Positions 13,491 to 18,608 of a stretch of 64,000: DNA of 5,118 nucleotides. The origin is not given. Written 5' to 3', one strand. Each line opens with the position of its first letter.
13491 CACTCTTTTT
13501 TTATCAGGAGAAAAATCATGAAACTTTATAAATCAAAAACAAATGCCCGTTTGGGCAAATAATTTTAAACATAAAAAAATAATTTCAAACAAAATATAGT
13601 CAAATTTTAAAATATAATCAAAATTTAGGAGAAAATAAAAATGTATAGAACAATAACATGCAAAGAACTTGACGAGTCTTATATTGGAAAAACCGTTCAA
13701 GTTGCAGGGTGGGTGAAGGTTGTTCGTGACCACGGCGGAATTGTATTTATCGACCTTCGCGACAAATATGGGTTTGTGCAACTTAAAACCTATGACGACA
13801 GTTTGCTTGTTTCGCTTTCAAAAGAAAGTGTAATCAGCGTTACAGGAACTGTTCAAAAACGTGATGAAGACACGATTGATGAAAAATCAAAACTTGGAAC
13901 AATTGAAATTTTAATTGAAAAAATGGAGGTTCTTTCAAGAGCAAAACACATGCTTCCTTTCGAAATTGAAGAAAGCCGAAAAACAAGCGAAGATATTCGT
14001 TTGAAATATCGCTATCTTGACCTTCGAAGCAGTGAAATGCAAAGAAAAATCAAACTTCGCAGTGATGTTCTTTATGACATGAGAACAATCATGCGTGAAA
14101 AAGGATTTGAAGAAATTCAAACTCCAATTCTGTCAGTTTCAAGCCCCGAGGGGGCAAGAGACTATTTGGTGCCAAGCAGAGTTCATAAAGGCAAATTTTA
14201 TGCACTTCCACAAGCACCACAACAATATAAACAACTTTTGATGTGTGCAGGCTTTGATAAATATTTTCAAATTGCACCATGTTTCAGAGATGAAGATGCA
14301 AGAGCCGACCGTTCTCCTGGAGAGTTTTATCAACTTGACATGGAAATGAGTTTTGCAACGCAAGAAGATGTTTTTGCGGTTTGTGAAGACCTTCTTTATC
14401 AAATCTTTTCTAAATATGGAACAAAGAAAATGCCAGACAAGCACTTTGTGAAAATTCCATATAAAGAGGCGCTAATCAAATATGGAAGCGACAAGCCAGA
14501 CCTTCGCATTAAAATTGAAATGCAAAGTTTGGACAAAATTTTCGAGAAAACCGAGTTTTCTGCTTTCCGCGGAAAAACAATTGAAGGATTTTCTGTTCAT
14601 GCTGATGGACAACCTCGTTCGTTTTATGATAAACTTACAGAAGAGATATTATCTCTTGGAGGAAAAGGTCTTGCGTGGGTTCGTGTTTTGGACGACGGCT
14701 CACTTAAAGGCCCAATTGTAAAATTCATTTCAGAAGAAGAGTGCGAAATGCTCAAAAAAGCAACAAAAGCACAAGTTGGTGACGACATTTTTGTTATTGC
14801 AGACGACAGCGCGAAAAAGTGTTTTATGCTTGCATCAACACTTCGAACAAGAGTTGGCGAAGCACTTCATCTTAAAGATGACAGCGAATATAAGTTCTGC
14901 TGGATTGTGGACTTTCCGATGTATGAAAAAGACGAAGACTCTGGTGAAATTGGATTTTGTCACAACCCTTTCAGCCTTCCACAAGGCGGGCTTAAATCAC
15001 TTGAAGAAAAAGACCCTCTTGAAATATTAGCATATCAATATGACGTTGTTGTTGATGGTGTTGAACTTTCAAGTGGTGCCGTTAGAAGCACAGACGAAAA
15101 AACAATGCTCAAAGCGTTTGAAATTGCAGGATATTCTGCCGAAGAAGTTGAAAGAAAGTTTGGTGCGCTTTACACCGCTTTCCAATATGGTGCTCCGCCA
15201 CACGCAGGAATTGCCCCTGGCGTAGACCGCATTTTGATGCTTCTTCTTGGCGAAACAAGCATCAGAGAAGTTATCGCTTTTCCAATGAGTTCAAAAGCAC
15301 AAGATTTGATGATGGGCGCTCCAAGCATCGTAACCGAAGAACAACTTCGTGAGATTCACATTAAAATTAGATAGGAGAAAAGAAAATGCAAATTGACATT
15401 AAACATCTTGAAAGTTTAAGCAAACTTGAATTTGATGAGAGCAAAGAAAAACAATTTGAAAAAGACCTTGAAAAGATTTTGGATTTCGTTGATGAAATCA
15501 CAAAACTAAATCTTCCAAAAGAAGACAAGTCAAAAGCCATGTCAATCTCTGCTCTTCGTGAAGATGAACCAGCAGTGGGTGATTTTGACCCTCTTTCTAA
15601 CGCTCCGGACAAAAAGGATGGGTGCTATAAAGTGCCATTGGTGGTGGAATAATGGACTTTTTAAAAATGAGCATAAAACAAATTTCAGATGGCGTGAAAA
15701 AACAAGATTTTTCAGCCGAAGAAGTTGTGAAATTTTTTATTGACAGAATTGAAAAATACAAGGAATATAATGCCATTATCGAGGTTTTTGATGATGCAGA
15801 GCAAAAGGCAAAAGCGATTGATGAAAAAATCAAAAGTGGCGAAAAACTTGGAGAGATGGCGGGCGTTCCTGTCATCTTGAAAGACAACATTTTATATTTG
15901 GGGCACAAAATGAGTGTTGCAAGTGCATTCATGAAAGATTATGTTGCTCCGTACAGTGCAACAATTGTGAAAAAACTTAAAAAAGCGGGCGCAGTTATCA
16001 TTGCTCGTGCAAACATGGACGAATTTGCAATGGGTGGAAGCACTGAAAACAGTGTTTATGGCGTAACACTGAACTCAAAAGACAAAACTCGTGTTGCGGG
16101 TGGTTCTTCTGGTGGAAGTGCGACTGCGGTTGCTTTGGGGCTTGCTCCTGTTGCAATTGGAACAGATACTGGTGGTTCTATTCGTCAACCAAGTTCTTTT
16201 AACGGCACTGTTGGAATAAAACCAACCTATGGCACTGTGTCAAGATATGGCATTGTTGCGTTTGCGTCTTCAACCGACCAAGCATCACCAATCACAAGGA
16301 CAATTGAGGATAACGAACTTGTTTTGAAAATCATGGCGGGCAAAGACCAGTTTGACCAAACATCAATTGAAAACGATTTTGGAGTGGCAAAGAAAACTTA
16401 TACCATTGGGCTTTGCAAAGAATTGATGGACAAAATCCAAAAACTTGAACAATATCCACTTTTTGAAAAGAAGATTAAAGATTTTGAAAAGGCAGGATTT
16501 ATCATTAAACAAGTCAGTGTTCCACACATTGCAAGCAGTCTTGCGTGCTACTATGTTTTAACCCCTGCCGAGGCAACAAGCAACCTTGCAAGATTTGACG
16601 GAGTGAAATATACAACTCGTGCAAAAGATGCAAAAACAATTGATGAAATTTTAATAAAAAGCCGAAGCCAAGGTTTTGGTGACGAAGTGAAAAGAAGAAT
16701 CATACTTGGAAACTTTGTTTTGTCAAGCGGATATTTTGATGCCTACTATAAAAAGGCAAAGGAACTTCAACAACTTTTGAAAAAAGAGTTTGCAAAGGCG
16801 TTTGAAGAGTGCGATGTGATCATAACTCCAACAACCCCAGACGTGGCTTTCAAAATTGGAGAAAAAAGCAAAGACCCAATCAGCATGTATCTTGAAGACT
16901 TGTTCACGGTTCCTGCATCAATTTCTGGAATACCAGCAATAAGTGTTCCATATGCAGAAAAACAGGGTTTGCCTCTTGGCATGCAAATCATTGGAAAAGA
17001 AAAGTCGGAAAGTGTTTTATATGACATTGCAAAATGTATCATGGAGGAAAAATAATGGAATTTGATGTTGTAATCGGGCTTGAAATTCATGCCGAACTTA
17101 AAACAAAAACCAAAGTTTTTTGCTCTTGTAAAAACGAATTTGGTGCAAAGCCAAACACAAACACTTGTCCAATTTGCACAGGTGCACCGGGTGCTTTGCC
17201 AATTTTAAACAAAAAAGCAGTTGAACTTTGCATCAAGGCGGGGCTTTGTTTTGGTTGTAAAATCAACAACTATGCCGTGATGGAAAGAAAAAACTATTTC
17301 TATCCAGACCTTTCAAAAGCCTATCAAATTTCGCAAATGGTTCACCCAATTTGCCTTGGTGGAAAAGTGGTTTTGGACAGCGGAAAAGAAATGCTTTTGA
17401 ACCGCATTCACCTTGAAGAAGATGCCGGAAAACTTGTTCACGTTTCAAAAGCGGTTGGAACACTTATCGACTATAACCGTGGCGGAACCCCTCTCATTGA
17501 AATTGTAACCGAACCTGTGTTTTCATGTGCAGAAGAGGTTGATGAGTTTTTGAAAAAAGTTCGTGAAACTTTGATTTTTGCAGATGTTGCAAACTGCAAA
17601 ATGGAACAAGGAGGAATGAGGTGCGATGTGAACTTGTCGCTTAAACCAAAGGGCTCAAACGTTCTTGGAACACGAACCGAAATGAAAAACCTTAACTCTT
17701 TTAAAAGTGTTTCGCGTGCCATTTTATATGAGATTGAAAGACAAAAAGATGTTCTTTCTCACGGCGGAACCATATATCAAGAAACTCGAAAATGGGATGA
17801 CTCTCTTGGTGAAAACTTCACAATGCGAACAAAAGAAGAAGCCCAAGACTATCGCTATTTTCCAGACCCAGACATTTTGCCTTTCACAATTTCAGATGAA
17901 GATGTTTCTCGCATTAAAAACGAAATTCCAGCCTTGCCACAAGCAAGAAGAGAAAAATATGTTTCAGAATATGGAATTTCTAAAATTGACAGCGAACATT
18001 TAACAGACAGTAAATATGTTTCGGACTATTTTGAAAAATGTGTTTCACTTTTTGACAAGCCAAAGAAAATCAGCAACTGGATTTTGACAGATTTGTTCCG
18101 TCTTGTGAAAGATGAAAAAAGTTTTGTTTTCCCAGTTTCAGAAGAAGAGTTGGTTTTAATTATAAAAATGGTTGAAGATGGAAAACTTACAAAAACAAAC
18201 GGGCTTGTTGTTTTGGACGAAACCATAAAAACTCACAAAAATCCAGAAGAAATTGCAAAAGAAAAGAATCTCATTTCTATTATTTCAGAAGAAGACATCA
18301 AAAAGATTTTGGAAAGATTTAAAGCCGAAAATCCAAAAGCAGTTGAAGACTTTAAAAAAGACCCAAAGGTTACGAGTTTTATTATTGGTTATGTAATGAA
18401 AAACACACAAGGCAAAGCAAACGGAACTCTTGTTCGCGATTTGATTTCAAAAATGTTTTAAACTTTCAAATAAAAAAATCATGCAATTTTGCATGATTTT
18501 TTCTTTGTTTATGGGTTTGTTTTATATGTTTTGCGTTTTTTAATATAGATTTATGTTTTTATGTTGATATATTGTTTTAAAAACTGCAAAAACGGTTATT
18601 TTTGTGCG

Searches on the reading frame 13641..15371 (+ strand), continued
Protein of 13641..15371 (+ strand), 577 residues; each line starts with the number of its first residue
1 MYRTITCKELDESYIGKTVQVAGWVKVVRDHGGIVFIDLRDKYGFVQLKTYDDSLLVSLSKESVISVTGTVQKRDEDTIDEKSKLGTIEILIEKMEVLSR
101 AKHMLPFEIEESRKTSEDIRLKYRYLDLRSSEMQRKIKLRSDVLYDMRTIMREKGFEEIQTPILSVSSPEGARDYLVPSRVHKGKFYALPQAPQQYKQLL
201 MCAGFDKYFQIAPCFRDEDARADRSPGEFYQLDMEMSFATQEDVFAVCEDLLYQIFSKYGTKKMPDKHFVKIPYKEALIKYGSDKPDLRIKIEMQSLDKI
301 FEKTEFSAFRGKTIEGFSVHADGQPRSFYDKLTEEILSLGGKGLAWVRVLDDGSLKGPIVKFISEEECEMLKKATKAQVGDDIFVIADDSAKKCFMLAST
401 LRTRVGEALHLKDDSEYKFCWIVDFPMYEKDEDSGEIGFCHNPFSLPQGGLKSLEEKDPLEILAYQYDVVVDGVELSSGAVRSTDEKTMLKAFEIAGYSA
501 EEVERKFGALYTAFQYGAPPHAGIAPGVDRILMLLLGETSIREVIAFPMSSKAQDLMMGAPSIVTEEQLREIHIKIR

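Call 44: find_encoding_contigs(protein=P0010, flank=5000, max_places=3)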
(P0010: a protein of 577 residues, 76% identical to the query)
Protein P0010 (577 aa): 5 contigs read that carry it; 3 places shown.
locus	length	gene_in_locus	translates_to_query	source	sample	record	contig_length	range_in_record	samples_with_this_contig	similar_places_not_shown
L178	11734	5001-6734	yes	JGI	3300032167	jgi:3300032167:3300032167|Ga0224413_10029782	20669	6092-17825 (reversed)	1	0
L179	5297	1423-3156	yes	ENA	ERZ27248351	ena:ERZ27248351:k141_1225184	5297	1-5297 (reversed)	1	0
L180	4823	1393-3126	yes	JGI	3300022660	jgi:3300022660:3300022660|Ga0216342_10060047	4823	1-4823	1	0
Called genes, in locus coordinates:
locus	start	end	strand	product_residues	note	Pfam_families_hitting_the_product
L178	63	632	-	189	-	-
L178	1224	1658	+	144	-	PF02580:Tyr_Deacylase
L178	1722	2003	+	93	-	PF02686:GatC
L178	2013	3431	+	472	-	PF01425:Amidase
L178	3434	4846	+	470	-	PF02934:GatB_N, PF02637:GatB_Yqey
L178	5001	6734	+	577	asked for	PF01336:tRNA_anti-codon, PF00152:tRNA-synt_2, PF02938:GAD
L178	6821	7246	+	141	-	-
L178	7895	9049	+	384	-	PF14659:Phage_int_SAM_3 (weak), PF00589:Phage_integrase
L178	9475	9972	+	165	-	PF18186:SLATT_4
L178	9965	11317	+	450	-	PF18144:SMODS, PF18134:AGS_C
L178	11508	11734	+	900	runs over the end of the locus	PF01381:HTH_3, PF12844:HTH_19 (weak), PF13443:HTH_26, PF00089:Trypsin, PF07581:Glug (faint), PF13365:Trypsin_2, PF09479:Flg_new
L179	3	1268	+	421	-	?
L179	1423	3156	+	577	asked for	PF01336:tRNA_anti-codon, PF00152:tRNA-synt_2, PF02938:GAD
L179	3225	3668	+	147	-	-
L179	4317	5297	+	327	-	?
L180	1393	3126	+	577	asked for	PF01336:tRNA_anti-codon, PF00152:tRNA-synt_2, PF02938:GAD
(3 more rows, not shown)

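Call 59: search_protein_families(library=pfam, proteins=[window:13641-15371:+], max_evalue=0.001)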
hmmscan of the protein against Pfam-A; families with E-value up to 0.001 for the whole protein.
window:13641-15371:+ (577 aa): 3 families
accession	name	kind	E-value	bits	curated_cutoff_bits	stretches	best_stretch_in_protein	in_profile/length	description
PF00152.25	tRNA-synt_2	-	5.5e-108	361.1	25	1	116-550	1-307/308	tRNA synthetases class II (D, K and N)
PF02938.19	GAD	-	3.5e-14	53.3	23.4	1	311-392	8-90/95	GAD domain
PF01336.31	tRNA_anti-codon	-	9.4e-14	51.6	27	1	19-98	1-75/75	OB-fold nucleic acid binding domain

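Call 60: search_protein_families(library=ncbifam, proteins=[window:13641-15371:+], max_evalue=1e-10)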
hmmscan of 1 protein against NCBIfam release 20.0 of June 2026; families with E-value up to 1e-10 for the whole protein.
window:13641-15371:+ (577 aa): 15 families
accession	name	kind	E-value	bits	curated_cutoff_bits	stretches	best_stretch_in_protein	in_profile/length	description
NF001750.0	PRK00476.1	equivalog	2.3e-224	746.1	443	1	1-576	3-586/590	aspartate--tRNA ligase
TIGR00459.1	aspS_bact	equivalog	1e-180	602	373.85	1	2-575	2-582/586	aspartate--tRNA ligase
NF009460.0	PRK12820.1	equivalog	1.8e-138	462.8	1379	1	6-573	25-614/723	bifunctional aspartyl-tRNA synthetase/aspartyl/glutamyl-tRNA amidotransferase subunit C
NF003483.0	PRK05159.1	equivalog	3.9e-71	240.2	353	2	2-263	3-262/438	aspartate--tRNA(Asn) ligase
TIGR00458.1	aspS_nondisc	equivalog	3.2e-68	230.7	368.4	2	8-262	4-256/428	aspartate--tRNA(Asn) ligase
NF003037.0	PRK03932.1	equivalog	2.9e-39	135.3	414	1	8-270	7-273/451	asparagine--tRNA ligase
NF001756.1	PRK00484.1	subfamily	3.1e-37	128.4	468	1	13-261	48-292/488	lysine--tRNA ligase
TIGR00499.1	lysS_bact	equivalog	5.1e-35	121.1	427.6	1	14-260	51-294/496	lysine--tRNA ligase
TIGR00457.1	asnS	equivalog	5.2e-34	117.8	342.6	1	13-262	13-267/455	asparagine--tRNA ligase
NF002821.0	PRK02983.1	equivalog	9.2e-34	116.6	742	1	3-254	646-894/1102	bifunctional lysylphosphatidylglycerol synthetase/lysine--tRNA ligase LysX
NF009101.0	PRK12445.1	subfamily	7.9e-26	90.6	1026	1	18-262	67-309/505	lysine--tRNA ligase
TIGR00462.1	genX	equivalog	9.2e-19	68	286.9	0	138-305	2-163/304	EF-P lysine aminoacylase EpmA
NF005054.0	PRK06462.1-4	equivalog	4.1e-17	62.2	309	1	122-285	10-193/318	asparagine synthetase A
NF006828.0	PRK09350.1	equivalog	5.3e-16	58.8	264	0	463-550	232-323/325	elongation factor P--(R)-beta-lysine ligase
NF005052.0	PRK06462.1-1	equivalog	1.8e-15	56.8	368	1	111-258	24-172/353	asparagine synthetase A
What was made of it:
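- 13641..15374 (+): aspS, bacterial-type aspartyl-tRNA synthetase (577 aa). Calls 59, 60.
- On Indirect (transamidation) Asn-tRNA(Asn) pathway as the sole route: HMMs cannot tell discriminating from non-discriminating enzymes (call 60).
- The HMMs only say 'bacterial-type AspRS' (call 60).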

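Call 67: list_cluster_members(proteins=[P0001, P0002, P0027, P0043])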
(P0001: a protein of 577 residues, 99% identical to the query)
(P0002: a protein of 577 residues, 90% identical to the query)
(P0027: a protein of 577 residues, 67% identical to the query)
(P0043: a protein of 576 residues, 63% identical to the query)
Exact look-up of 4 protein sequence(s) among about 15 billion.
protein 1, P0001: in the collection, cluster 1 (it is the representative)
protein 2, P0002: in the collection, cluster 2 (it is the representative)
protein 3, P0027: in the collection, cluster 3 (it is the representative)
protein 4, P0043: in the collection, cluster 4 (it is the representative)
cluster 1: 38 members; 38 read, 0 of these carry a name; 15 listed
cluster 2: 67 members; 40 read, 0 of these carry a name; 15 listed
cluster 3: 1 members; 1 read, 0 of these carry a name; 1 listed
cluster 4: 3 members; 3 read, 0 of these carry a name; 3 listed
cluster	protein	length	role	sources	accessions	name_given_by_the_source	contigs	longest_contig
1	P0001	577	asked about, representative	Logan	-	-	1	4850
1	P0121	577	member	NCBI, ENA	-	-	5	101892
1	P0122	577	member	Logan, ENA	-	-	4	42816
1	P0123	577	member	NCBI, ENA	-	-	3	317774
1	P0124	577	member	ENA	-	-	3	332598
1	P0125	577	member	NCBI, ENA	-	-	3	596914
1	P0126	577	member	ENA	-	-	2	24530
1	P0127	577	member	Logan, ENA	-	-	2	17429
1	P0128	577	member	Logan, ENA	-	-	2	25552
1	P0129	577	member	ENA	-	-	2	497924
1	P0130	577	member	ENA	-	-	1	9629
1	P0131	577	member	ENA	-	-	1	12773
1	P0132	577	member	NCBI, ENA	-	-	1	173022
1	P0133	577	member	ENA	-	-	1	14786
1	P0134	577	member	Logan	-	-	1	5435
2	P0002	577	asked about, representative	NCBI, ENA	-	-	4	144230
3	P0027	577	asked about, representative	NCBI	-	-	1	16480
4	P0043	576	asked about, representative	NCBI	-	-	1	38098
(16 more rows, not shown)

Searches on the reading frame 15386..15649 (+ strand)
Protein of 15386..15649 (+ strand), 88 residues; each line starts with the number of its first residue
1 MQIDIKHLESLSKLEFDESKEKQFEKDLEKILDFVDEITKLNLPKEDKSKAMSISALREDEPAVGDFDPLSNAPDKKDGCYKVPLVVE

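Call 59: search_protein_families(library=pfam, proteins=[window:15386-15649:+], max_evalue=0.001)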
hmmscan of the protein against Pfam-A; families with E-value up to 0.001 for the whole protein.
window:15386-15649:+ (88 aa): 1 family
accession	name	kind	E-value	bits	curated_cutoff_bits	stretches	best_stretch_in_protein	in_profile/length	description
PF02686.20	GatC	-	1.6e-11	44.7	23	1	16-83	1-66/66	Glu-tRNAGln amidotransferase C subunit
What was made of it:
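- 15386..15652 (+): gatC. Call 59.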

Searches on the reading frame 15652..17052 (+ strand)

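Call 59: search_protein_families(library=pfam, proteins=[window:15652-17052:+], max_evalue=0.001)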
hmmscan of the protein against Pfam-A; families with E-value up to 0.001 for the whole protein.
window:15652-17052:+ (467 aa): 1 family
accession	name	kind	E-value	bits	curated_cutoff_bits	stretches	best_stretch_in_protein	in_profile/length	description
PF01425.27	Amidase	-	6.8e-136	454.3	27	1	24-454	1-442/445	Amidase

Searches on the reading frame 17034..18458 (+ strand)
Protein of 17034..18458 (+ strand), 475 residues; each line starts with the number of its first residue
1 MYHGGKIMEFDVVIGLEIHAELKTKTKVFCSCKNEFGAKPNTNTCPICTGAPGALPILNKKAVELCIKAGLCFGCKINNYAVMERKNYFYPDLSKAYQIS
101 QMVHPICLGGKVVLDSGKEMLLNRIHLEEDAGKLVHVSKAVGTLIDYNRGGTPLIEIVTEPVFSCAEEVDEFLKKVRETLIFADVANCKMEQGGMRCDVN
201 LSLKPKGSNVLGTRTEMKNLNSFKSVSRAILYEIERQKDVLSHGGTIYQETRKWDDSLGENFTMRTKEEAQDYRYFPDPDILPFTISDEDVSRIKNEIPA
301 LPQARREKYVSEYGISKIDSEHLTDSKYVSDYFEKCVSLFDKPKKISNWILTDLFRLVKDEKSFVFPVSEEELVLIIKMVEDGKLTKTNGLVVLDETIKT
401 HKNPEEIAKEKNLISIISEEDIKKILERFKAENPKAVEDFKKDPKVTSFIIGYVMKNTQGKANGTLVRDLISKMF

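Call 59: search_protein_families(library=pfam, proteins=[window:17034-18458:+], max_evalue=0.001)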
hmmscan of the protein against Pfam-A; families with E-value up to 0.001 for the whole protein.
window:17034-18458:+ (475 aa): 2 families
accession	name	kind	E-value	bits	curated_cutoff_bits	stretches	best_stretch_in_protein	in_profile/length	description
PF02934.20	GatB_N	-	1.2e-110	369.5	23.4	1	12-290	1-275/277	GatB/GatE catalytic domain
PF02637.23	GatB_Yqey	-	9.3e-33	113.6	27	1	331-473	1-146/148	GatB domain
